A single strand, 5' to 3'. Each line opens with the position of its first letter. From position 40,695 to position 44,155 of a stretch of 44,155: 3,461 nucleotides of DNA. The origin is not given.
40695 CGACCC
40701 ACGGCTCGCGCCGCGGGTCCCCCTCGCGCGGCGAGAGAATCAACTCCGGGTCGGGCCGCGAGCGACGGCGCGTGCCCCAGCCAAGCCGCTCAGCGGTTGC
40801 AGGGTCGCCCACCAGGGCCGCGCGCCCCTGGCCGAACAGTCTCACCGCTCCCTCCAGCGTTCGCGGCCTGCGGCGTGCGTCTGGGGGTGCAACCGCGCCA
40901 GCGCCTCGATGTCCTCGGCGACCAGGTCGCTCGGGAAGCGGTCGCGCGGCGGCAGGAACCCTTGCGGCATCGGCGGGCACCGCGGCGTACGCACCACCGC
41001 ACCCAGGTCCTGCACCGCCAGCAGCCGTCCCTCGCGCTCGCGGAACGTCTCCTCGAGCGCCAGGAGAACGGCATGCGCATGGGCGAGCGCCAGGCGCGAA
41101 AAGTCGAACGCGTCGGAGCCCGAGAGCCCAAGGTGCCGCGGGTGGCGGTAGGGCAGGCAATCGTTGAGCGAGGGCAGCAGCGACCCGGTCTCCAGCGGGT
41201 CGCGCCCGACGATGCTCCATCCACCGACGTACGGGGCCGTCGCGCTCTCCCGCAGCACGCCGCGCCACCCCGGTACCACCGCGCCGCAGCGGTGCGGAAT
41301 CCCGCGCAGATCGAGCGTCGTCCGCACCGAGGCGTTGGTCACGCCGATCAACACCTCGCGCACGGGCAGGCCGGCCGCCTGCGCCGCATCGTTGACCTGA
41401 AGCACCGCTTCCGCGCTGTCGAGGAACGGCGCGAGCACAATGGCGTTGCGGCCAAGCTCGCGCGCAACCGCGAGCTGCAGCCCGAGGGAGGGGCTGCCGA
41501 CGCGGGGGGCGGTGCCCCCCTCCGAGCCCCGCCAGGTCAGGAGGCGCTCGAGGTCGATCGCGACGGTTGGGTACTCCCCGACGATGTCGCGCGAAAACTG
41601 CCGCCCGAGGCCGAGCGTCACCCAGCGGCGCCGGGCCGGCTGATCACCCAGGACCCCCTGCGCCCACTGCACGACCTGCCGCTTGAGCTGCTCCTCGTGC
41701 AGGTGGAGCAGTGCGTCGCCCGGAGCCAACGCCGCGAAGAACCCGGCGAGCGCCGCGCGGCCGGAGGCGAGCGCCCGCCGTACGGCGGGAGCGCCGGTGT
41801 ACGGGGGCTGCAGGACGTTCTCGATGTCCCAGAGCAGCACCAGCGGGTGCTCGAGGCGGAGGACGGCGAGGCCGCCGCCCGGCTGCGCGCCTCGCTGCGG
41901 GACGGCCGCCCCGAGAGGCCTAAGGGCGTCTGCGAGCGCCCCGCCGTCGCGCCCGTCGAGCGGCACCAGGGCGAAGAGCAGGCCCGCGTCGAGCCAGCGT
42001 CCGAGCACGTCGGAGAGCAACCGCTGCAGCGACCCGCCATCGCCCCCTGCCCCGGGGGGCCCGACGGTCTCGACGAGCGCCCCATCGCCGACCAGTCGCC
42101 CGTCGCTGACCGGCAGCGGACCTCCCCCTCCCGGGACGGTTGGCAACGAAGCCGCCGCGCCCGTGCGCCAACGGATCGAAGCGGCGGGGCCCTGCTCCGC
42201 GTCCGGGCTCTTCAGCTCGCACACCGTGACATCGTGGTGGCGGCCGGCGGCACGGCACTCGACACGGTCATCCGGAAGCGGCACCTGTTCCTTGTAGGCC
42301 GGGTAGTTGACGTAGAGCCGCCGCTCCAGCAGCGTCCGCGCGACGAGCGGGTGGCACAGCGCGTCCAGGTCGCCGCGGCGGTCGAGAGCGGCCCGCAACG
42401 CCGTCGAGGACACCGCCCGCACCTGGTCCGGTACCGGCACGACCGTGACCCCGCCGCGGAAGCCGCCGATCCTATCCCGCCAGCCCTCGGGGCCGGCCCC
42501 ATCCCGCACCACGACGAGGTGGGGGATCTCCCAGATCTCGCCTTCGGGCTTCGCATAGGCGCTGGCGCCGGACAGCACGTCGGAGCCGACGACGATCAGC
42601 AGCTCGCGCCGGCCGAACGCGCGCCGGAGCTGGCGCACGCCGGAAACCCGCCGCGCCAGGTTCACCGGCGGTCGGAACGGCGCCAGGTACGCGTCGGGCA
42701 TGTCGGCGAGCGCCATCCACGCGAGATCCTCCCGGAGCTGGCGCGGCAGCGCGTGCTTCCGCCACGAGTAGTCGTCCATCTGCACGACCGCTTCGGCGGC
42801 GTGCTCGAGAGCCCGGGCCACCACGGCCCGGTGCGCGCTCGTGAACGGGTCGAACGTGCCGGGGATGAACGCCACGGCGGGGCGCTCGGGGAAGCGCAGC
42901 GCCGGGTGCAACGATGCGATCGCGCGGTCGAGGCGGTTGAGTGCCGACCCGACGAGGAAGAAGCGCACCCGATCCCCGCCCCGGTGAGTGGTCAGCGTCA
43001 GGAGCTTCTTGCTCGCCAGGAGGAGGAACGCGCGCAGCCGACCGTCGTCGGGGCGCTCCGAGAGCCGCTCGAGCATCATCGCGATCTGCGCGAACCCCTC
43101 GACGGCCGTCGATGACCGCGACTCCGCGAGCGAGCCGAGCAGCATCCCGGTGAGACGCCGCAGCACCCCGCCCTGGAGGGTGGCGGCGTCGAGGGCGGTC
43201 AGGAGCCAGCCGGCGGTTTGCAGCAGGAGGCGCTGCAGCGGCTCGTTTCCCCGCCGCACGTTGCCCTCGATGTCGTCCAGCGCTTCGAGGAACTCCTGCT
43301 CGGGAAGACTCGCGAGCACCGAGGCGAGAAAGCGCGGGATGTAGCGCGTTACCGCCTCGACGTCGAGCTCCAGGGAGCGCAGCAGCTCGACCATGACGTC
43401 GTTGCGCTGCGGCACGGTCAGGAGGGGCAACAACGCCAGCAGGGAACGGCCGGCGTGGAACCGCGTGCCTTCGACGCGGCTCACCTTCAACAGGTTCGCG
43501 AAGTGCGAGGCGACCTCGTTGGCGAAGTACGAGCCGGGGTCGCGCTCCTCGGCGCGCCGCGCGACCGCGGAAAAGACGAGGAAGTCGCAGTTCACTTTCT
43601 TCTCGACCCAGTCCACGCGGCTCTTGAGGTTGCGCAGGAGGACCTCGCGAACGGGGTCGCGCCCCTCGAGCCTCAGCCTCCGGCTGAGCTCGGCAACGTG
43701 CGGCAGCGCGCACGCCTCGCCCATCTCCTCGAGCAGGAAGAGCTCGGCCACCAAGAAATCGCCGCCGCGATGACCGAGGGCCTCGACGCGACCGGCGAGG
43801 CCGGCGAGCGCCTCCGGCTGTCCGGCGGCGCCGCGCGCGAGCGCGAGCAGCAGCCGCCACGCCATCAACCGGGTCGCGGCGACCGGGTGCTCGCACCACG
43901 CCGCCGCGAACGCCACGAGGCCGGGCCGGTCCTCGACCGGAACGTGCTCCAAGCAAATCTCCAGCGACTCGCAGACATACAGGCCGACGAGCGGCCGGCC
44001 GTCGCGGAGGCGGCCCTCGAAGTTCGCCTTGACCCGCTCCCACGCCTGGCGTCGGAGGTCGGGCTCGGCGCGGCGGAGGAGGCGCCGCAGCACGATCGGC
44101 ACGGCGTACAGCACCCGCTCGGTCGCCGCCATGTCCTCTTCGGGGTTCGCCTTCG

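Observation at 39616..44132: Translationally coupled pair: giant nucleotidyltransferase-core protein plus divergent LDH/MDH-like Rossmann protein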

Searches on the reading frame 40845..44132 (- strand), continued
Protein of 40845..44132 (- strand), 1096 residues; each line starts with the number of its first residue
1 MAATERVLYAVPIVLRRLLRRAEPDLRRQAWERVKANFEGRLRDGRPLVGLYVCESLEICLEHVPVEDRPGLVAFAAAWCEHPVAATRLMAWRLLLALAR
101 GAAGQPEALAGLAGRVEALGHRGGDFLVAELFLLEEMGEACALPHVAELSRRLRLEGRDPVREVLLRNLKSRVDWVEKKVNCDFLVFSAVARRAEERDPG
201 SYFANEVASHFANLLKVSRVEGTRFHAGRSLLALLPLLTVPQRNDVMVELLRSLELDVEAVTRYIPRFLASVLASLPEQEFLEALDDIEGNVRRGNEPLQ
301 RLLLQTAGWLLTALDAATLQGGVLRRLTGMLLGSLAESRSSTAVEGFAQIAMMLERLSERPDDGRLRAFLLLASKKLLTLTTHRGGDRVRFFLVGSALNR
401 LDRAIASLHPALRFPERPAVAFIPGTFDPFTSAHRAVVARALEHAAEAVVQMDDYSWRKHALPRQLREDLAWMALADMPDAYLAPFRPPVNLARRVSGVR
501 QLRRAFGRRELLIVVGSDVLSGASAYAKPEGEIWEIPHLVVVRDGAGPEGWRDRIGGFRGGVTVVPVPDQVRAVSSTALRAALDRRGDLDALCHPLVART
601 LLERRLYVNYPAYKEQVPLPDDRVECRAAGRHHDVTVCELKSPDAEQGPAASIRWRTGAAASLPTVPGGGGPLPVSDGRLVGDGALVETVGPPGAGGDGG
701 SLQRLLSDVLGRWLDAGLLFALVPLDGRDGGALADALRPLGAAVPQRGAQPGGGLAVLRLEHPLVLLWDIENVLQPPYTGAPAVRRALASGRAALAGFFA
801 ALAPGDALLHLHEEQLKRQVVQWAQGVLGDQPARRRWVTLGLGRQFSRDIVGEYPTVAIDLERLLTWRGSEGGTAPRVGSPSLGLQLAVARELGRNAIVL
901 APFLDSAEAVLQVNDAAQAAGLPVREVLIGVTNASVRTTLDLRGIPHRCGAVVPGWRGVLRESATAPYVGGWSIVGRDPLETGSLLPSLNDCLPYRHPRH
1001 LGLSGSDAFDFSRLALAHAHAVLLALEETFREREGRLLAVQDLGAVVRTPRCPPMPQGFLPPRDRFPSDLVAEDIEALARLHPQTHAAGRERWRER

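Call 83: find_encoding_contigs(protein=P0106, flank=8000, max_places=1)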
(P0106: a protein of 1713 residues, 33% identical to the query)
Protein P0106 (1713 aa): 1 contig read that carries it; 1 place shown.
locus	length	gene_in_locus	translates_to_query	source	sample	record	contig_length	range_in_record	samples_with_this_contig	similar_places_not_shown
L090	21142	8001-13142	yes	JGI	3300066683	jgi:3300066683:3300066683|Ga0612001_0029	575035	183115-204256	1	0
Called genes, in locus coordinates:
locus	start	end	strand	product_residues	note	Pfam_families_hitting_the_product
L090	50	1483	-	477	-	PF07690:MFS_1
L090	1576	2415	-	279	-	-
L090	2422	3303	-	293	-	PF00582:Usp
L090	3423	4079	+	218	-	-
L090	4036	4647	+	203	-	PF02915:Rubrerythrin (faint)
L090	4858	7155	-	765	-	PF13620:CarboxypepD_reg (weak), PF13715:CarbopepD_reg_2 (weak), PF07715:Plug, PF00593:TonB_dep_Rec_b-barrel, PF14905:OMP_b-brl_3 (weak)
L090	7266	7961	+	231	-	PF00106:adh_short, PF01370:Epimerase (weak), PF05368:NmrA (weak), PF08659:KR, PF13561:adh_short_C2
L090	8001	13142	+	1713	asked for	PF01467:CTP_transf_like (faint)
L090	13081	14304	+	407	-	PF00056:Ldh_1_N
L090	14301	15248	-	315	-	PF10017:Methyltransf_33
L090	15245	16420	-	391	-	PF12867:DinB_2 (weak), PF03781:FGE-sulfatase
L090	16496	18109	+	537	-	PF02366:PMT, PF13231:PMT_2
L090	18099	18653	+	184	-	PF01812:5-FTHF_cyc-lig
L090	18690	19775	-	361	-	PF21033:RMD1-3 (faint), PF00515:TPR_1 (faint), PF07719:TPR_2 (faint), PF12895:ANAPC3 (faint), PF13432:TPR_16 (weak), PF14559:TPR_19 (weak), PF13424:TPR_12 (weak), PF14559:TPR_19 (weak), +10 more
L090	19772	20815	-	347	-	PF01008:IF-2B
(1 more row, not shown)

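Call 86: search_solved_structures(query=A7, max_evalue=10, show_alignments=1)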
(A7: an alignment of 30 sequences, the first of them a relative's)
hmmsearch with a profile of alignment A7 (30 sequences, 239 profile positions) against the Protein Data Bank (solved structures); distinct sequences matched with E-value up to 10: 1.
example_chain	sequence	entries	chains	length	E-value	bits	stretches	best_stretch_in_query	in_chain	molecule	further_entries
3v9o_A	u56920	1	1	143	0.04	16.5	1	144-210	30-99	Dihydroneopterin aldolase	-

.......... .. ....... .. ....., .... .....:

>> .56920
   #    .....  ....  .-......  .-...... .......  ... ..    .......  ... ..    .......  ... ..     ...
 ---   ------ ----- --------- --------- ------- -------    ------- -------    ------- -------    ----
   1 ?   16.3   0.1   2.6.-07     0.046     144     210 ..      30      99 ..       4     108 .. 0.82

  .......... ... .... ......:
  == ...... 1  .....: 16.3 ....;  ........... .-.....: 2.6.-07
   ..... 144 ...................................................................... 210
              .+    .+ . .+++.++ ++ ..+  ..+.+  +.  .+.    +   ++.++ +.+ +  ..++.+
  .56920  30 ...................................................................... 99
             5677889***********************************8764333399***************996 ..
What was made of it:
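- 41613..42302 (-): α/β region between the NTase and the PRT fold (residues about 1106-1335). The β-β-β-β-α-β-α-β order suggests a GNAT-like fold, but this is unproven. No PDB sequence hit (call 86).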

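Call 87: search_protein_families(library=pfam, alignment_id=A7, max_evalue=1)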
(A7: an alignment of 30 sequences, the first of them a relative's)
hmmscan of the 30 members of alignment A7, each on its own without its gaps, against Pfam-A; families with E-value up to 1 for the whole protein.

A. member 1, L022:12947-13681:+ (245 aa): 0 families

B. families by the number of members that match (of 30 scanned): 20 families
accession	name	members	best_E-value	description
PF00583.31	Acetyltransf_1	3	0.008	Acetyltransferase (GNAT) family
PF24294.1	Chromo_PTM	2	0.0039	Membrane-bound transcription factor PTM, chromo domain-like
PF19095.5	DUF5783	1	0.013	Family of unknown function (DUF5783)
PF10358.15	NT-C2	1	0.015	N-terminal C2 in EEIG1 and EHBP1 proteins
PF11909.13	NdhN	1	0.027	NADH-quinone oxidoreductase cyanobacterial subunit N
PF13133.11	DUF3949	1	0.031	Protein of unknown function (DUF3949)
PF05491.19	RuvB_C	1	0.052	RuvB C-terminal winged helix domain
PF11823.13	Se_S_carrier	1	0.06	Putative Se/S carrier protein-like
PF02881.24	SRP54_N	1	0.077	SRP54-type protein, helical bundle domain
PF11303.13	DUF3105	1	0.077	Protein of unknown function (DUF3105)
PF13523.12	Acetyltransf_8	1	0.11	Acetyltransferase (GNAT) domain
PF08921.16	DUF1904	1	0.11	Domain of unknown function (DUF1904)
PF07875.18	Coat_F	1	0.11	Coat F domain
PF00522.23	VPR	1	0.11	VPR/VPX protein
PF02794.22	HlyC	1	0.15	RTX toxin acyltransferase family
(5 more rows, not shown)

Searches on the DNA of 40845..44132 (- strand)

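Call 54: search_rna_families(sources=[L030, L051, L060, L061, L073, L039, L048, L076, L065, L047, L025], threshold=gathering)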
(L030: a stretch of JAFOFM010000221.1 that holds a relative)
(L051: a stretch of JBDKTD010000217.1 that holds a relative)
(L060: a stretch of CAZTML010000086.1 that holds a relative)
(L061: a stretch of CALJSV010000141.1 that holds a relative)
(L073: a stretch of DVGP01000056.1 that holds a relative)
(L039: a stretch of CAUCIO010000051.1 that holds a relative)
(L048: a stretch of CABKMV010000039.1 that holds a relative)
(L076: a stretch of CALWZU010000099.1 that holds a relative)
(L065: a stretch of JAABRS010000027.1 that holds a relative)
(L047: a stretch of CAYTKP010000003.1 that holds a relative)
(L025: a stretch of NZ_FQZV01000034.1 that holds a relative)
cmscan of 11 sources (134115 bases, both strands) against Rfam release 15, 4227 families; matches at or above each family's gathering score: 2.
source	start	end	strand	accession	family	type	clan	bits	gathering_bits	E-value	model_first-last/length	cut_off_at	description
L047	11697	12150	+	RF00010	RNaseP_bact_a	Gene; ribozyme;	CL00002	299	100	1.6e-96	1-367/367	no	Bacterial RNase P class A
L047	10628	10700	+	RF00005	tRNA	Gene; tRNA;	CL00001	73.4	29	7.7e-14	1-71/71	no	tRNA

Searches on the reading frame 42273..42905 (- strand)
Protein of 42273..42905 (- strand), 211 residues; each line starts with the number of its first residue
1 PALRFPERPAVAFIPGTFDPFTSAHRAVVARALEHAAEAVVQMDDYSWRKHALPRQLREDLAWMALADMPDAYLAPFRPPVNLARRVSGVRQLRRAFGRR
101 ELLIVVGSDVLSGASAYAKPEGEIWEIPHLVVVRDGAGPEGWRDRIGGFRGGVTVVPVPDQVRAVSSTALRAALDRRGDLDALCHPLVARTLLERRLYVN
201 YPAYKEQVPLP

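Call 56: search_solved_structures(query=window:42273-42905:-, max_evalue=1, show_alignments=3)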
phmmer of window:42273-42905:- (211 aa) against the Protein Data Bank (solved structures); distinct sequences matched with E-value up to 1: 26.
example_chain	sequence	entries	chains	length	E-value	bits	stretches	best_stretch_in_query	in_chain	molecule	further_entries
4f3r_A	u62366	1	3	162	0.00021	24.4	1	10-47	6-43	Phosphopantetheine adenylyltransferase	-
3k9w_A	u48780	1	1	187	0.0025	20.8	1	6-77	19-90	Phosphopantetheine adenylyltransferase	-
3pxu_A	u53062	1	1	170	0.0026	20.8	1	9-77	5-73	Phosphopantetheine adenylyltransferase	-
3x1j_A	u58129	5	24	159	0.0077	19.2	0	13-41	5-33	Phosphopantetheine adenylyltransferase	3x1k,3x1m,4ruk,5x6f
5ts2_A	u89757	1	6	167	0.0081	19.2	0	13-40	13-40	Phosphopantetheine adenylyltransferase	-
9xwq_A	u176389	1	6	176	0.0096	18.9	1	10-91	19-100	Phosphopantetheine adenylyltransferase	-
8zn2_A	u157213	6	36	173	0.019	18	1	12-85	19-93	Phosphopantetheine adenylyltransferase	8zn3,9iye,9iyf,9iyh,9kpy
9iyg_A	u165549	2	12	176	0.02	17.9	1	12-85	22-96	Phosphopantetheine adenylyltransferase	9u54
11sz_A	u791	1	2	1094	0.027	17.5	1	118-178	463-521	6-deoxyerythronolide-B synthase, Erythronolide synthase EryA2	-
3l92_A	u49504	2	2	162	0.032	17.2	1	12-68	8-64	Phosphopantetheine adenylyltransferase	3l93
9xwd_A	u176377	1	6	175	0.033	17.2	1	10-62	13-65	Phosphopantetheine adenylyltransferase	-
5jbn_A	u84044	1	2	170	0.041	16.9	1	12-79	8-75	Phosphopantetheine adenylyltransferase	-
1b6t_A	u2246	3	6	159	0.044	16.8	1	12-79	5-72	PROTEIN (PHOSPHOPANTETHEINE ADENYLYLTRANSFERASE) | PHOSPHOPANTETHEINE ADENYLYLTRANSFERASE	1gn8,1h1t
6cck_A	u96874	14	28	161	0.045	16.7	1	12-79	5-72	Phosphopantetheine adenylyltransferase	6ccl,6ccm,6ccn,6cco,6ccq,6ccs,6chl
1qjc_A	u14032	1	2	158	0.046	16.7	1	12-78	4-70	PHOSPHOPANTETHEINE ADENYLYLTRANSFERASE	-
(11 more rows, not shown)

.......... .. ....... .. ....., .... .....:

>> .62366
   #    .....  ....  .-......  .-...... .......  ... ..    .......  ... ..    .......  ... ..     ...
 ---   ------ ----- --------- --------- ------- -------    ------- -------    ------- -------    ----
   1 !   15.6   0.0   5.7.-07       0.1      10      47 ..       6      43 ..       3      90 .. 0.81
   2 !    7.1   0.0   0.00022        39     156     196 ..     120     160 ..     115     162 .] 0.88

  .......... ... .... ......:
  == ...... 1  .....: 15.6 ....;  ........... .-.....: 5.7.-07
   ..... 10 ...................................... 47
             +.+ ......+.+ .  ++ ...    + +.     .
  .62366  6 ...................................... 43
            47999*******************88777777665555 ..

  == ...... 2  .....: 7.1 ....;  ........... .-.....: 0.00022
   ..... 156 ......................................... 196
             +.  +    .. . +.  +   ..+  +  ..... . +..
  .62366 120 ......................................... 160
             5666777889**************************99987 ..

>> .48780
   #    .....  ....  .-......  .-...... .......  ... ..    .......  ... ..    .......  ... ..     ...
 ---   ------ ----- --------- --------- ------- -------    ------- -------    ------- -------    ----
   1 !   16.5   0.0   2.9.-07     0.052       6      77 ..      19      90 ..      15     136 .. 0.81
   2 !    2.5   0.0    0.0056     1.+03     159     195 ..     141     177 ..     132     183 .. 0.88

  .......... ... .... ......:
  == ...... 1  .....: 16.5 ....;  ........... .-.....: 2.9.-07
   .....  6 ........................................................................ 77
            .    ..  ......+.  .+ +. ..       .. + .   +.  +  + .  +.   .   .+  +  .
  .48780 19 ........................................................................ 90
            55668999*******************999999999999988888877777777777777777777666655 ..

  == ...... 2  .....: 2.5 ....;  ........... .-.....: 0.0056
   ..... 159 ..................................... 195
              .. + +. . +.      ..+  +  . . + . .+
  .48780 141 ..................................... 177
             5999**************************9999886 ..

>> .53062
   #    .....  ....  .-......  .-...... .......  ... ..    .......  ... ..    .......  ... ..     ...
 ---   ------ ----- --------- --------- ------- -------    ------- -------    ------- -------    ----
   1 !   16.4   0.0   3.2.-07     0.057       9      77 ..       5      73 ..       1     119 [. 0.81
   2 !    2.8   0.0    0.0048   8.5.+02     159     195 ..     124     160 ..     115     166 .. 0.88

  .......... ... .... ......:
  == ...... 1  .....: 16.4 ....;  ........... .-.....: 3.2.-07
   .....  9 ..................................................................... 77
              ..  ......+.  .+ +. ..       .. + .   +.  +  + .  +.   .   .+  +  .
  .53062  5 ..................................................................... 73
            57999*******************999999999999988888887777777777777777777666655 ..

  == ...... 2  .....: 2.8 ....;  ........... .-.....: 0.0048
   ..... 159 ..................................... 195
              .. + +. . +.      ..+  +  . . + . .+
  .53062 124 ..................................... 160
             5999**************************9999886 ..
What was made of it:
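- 42831..42863 (-): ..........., the (T/H)xxH ATP-binding motif (residues 919-929). Aligns to PPAT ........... (call 56).
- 42393..42413 (-): VSSTALR, the second NTase signature (residues 1069-1075). Aligns to PPAT VSGTMVR (call 56).
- On HIGH-signature nucleotidyltransferase superfamily (Pfam PF01467 CTP_transf_like): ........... and VSSTALR align to the PPAT motifs (call 56).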
